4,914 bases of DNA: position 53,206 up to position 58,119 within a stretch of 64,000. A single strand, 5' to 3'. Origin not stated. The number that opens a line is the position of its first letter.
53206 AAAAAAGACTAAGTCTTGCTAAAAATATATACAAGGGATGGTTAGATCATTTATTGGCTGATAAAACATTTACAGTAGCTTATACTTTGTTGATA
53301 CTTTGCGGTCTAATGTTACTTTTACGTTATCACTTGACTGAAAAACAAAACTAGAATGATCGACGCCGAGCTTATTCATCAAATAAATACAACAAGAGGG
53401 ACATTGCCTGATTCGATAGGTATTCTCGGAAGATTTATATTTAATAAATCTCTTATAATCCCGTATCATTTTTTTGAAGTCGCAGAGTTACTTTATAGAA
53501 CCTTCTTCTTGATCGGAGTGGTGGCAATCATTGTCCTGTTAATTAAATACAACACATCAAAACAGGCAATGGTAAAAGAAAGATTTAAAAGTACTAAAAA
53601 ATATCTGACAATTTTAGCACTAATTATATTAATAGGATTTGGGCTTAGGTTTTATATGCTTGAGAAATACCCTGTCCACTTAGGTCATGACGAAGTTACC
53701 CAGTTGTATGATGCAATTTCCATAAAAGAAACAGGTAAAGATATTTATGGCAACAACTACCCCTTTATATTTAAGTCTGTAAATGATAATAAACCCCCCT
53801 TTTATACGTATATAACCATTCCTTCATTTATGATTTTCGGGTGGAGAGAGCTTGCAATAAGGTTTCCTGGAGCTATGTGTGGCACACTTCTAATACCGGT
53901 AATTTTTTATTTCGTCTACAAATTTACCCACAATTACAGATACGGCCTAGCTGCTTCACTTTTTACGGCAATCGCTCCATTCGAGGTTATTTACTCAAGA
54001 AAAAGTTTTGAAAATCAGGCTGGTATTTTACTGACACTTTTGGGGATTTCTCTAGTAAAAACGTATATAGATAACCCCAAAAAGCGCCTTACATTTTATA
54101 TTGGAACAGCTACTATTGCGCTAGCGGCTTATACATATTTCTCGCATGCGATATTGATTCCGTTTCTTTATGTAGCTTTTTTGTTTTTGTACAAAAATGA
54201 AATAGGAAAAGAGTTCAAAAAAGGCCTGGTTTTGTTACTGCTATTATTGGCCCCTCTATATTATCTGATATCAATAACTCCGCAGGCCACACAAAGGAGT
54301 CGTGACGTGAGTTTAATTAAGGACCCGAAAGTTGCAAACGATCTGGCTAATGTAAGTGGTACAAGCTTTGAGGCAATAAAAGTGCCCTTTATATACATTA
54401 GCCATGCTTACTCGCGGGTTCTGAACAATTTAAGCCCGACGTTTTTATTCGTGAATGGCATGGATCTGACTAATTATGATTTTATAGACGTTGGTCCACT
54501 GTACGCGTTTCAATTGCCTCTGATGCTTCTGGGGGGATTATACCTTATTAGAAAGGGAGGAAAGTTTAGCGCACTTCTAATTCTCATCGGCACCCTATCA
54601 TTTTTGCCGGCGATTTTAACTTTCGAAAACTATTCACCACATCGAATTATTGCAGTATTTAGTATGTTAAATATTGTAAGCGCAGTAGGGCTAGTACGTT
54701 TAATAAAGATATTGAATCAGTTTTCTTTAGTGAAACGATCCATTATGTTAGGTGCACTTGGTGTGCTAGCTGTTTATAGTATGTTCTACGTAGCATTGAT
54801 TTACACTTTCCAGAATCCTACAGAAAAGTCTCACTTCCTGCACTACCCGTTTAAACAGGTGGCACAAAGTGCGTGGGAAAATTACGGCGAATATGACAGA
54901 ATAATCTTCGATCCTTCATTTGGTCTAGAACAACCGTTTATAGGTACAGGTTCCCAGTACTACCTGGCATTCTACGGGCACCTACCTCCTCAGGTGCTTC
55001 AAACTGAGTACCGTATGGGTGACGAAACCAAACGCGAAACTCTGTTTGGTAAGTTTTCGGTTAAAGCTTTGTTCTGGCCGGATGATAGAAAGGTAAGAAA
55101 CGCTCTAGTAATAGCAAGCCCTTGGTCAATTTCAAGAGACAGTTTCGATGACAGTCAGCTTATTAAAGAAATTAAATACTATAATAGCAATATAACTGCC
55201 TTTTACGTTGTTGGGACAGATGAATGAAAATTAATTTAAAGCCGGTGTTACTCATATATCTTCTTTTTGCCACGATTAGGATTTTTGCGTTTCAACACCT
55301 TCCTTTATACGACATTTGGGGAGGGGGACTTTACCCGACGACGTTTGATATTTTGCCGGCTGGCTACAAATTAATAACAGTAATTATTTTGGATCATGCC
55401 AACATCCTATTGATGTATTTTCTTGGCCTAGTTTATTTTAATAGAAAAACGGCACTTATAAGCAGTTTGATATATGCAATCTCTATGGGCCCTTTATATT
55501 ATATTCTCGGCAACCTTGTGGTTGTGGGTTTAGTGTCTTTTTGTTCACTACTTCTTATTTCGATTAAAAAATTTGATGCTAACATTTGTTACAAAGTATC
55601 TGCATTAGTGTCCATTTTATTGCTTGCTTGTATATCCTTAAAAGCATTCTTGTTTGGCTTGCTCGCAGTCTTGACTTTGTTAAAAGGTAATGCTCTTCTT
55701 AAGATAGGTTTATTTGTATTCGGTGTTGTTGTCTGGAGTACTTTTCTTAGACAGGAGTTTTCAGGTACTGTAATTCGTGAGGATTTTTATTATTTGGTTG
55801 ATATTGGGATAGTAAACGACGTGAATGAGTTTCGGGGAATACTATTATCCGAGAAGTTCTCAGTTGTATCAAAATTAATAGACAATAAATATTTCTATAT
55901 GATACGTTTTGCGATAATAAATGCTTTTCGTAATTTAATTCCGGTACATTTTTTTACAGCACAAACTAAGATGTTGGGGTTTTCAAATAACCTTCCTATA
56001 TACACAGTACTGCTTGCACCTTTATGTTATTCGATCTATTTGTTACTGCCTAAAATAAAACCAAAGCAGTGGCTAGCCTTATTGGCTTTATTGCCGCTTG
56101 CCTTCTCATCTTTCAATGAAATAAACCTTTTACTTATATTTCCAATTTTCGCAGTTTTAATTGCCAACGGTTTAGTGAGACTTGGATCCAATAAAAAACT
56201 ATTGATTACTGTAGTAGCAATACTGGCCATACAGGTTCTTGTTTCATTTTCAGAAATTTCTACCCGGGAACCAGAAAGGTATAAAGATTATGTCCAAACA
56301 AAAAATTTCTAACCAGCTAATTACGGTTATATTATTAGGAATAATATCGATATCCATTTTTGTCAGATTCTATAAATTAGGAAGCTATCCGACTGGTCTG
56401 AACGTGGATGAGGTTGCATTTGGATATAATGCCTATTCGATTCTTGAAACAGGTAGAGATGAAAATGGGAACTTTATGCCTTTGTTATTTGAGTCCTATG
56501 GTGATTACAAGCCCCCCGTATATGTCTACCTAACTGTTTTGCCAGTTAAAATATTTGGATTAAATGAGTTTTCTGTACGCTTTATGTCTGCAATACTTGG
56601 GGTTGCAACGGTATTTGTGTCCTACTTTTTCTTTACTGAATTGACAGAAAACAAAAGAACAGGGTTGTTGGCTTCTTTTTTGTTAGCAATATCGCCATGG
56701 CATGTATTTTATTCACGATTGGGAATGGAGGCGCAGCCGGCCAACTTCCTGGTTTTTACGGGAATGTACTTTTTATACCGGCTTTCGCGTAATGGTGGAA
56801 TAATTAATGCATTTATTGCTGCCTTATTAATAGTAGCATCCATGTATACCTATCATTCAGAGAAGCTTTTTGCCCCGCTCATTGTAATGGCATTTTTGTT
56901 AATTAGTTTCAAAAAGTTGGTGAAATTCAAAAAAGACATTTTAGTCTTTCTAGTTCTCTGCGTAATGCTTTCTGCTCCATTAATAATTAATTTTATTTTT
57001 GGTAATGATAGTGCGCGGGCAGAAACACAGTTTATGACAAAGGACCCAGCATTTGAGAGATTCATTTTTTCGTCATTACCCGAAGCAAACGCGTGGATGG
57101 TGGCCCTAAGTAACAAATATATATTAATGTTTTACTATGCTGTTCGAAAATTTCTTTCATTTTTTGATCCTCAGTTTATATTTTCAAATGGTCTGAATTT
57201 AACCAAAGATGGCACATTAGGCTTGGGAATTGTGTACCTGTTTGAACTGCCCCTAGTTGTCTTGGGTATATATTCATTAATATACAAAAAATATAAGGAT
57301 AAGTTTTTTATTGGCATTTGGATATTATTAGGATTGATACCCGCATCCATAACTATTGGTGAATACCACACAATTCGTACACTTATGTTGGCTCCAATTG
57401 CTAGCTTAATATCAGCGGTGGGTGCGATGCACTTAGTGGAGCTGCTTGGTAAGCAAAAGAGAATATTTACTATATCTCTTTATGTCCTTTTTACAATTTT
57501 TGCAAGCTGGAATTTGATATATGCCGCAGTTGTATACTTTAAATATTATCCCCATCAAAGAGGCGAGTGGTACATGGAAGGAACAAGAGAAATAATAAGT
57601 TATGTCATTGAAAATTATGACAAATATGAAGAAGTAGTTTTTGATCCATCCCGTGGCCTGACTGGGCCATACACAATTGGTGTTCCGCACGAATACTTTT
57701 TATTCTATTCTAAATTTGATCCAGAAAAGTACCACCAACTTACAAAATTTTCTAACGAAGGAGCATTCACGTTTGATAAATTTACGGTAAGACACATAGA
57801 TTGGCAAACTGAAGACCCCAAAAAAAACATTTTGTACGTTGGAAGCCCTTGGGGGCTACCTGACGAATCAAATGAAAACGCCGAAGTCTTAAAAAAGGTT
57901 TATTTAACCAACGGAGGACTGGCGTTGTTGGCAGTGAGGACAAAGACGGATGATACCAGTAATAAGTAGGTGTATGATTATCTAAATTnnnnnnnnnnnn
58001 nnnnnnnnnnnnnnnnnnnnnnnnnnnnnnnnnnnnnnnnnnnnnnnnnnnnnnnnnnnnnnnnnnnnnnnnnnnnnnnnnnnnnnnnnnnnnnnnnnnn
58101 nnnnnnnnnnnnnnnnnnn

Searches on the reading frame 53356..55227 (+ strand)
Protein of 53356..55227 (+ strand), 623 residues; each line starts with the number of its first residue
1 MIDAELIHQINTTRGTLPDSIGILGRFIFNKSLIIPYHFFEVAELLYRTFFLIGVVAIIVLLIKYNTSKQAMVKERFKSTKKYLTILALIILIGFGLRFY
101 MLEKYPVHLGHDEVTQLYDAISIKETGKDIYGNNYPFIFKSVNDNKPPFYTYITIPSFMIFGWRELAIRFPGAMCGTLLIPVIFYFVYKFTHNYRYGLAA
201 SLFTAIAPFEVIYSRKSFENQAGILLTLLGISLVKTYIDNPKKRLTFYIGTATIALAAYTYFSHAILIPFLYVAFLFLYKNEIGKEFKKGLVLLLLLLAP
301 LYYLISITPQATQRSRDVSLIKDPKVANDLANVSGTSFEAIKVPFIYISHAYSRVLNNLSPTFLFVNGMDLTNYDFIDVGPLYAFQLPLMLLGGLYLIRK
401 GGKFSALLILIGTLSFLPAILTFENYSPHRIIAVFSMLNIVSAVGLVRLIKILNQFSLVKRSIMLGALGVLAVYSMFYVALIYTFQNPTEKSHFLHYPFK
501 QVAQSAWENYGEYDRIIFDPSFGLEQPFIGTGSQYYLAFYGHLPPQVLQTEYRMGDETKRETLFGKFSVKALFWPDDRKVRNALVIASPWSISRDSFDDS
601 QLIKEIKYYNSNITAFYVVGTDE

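Call 6: search_protein_families(library=pfam, proteins=[window:53356-55227:+], max_evalue=0.01)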
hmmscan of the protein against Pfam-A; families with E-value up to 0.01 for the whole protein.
window:53356-55227:+ (623 aa): 1 family
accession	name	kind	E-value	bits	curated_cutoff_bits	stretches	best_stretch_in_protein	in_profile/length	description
PF13231.12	PMT_2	-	1.4e-10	42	26.1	1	145-298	1-153/160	Dolichyl-phosphate-mannose-protein mannosyltransferase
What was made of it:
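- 53356..57969 (+): Upstream part of the GT-C array around GT2c: GT-C 53356-55227, polytopic 55224-56312, and GT-C 56239-57969, which ends 19 nt before GT2c. PMT_2 and PMT hits (call 6).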

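Call 90: search_protein_families(library=ncbifam, proteins=[window:53356-55227:+], max_evalue=0.00001)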
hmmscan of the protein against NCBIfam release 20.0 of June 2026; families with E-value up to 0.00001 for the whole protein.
window:53356-55227:+ (623 aa): 1 family
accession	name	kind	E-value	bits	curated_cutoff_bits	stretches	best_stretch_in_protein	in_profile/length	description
TIGR03663.1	TIGR03663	subfamily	4.4e-08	32.6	126.25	1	87-281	4-182/435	flippase activity-associated protein Agl23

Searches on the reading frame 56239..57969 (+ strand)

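Call 6: search_protein_families(library=pfam, proteins=[window:56239-57969:+], max_evalue=0.01)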
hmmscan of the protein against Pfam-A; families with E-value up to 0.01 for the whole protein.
window:56239-57969:+ (576 aa): 2 families
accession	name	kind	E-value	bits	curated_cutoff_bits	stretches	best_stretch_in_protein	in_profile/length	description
PF13231.12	PMT_2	-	2.4e-12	47.8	26.1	1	91-245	2-155/160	Dolichyl-phosphate-mannose-protein mannosyltransferase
PF02366.24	PMT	-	1.4e-11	44.9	22.7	1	38-230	6-203/245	Dolichyl-phosphate-mannose-protein mannosyltransferase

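Call 11: search_protein_families(library=ncbifam, proteins=[window:56239-57969:+], max_evalue=0.001)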
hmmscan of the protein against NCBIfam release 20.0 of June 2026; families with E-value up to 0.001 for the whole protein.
window:56239-57969:+ (576 aa): 2 families
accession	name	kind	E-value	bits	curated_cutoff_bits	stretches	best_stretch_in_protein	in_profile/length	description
TIGR03663.1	TIGR03663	subfamily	2.1e-08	33.6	126.25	1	33-315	5-274/435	flippase activity-associated protein Agl23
NF047440.1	LA3751_2_3_fam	subfamily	6e-08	31.9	200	1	92-254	82-243/460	LA_3751/LA_3752 family putative glycosyltransferase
